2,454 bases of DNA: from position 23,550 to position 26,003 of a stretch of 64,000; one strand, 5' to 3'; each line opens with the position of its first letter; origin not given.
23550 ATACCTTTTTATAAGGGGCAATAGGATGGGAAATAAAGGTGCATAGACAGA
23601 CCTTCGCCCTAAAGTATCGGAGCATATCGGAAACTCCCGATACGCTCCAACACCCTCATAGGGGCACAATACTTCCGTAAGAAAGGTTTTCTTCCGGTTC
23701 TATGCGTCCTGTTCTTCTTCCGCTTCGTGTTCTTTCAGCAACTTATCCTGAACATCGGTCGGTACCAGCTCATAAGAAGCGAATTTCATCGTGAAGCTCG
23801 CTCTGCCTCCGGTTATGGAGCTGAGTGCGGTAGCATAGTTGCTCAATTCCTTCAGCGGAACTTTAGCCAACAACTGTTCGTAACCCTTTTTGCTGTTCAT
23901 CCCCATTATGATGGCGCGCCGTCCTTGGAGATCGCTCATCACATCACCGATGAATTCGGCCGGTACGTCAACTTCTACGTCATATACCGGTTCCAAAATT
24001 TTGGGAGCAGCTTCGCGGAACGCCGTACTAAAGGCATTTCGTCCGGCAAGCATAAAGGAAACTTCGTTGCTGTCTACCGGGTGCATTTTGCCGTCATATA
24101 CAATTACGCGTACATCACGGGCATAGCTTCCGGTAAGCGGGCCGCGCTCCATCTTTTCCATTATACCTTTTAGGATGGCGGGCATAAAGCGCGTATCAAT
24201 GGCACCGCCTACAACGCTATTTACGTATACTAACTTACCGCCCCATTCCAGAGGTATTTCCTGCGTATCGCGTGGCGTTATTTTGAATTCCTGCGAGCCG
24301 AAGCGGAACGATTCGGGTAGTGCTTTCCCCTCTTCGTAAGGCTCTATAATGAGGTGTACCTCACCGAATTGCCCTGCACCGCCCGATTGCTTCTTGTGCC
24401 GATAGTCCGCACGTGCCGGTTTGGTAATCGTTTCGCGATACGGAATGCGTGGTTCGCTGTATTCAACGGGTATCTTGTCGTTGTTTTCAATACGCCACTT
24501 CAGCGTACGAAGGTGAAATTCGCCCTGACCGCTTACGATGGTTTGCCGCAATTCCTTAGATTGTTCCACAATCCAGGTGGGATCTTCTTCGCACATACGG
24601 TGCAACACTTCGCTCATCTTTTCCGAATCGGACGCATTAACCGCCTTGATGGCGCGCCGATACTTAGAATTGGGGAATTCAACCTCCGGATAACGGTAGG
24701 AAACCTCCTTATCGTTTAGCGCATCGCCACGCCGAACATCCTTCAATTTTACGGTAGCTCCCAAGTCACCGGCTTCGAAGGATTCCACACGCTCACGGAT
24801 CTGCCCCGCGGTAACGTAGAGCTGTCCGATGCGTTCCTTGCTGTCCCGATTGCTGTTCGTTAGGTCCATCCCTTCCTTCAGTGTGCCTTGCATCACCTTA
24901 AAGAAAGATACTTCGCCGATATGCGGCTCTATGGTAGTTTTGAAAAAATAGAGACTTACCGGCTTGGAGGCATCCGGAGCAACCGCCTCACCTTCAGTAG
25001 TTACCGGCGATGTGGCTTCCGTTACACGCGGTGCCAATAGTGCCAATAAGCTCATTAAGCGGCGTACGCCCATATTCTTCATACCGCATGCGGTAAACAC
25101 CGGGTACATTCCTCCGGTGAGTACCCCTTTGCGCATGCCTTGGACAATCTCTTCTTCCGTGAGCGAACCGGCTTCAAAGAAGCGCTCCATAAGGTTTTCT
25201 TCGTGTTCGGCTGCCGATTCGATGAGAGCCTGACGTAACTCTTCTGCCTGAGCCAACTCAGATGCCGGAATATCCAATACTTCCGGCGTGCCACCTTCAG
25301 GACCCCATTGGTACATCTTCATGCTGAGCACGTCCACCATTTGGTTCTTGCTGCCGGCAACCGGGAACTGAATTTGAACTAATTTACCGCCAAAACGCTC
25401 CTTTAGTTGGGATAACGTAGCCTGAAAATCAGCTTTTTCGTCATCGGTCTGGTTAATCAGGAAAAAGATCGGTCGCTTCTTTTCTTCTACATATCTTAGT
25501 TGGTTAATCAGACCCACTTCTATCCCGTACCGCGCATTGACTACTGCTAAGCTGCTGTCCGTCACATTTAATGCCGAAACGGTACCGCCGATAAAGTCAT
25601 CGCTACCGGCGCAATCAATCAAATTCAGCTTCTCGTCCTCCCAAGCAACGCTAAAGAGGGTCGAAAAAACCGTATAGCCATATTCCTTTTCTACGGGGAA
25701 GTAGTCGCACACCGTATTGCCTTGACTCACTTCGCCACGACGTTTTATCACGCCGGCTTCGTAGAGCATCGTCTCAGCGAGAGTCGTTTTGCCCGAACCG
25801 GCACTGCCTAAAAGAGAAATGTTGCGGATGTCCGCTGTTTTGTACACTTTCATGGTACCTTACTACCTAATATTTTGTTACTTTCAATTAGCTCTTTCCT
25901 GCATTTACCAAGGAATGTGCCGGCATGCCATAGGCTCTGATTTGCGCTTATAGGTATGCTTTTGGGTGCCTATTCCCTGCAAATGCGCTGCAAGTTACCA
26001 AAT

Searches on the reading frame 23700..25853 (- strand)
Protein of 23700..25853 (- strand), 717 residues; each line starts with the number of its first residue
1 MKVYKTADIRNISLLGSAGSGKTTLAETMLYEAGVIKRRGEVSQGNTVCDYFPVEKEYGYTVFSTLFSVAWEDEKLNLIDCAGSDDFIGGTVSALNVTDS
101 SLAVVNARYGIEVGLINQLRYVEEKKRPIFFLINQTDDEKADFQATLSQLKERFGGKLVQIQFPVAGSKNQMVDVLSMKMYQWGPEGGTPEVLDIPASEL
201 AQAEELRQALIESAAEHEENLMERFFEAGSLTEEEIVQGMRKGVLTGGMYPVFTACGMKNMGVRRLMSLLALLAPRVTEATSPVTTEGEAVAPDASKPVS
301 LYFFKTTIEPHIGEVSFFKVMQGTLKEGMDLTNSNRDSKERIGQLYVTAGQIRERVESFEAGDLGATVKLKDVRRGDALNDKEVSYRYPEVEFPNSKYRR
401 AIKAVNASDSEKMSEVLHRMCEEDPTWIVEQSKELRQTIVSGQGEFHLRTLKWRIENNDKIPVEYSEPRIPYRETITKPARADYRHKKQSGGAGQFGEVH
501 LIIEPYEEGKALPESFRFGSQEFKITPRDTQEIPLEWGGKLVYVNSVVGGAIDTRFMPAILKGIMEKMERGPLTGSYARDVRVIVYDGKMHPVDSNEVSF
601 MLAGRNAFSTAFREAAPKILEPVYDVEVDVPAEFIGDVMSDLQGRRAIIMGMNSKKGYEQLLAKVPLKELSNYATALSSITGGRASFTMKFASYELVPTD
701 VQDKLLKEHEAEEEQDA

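Call 63: search_protein_families(library=pfam, proteins=[window:23700-25853:-], max_evalue=0.0001)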
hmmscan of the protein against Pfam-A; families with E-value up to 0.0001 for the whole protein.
window:23700-25853:- (717 aa): 6 families
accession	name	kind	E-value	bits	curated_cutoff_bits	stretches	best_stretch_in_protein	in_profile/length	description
PF03764.24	EFG_IV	-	1.4e-31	109.2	24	2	534-615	39-120/121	Elongation factor G, domain IV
PF00009.33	GTP_EFTU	-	2.2e-31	109.4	26.5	1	8-274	2-186/188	Elongation factor Tu GTP binding domain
PF00679.30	EFG_C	-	9.9e-27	93.3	27.9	1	619-704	2-88/89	Elongation factor G C-terminus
PF14492.12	EFG_III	-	1.1e-15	57.8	27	1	393-465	1-73/75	Elongation Factor G, domain III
PF22042.2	EF-G_D2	-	3.2e-13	50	27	1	299-381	2-83/84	Elongation factor G domain 2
PF03144.31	GTP_EFTU_D2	-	8.8e-11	42.5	30.3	1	313-378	1-71/73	Elongation factor Tu domain 2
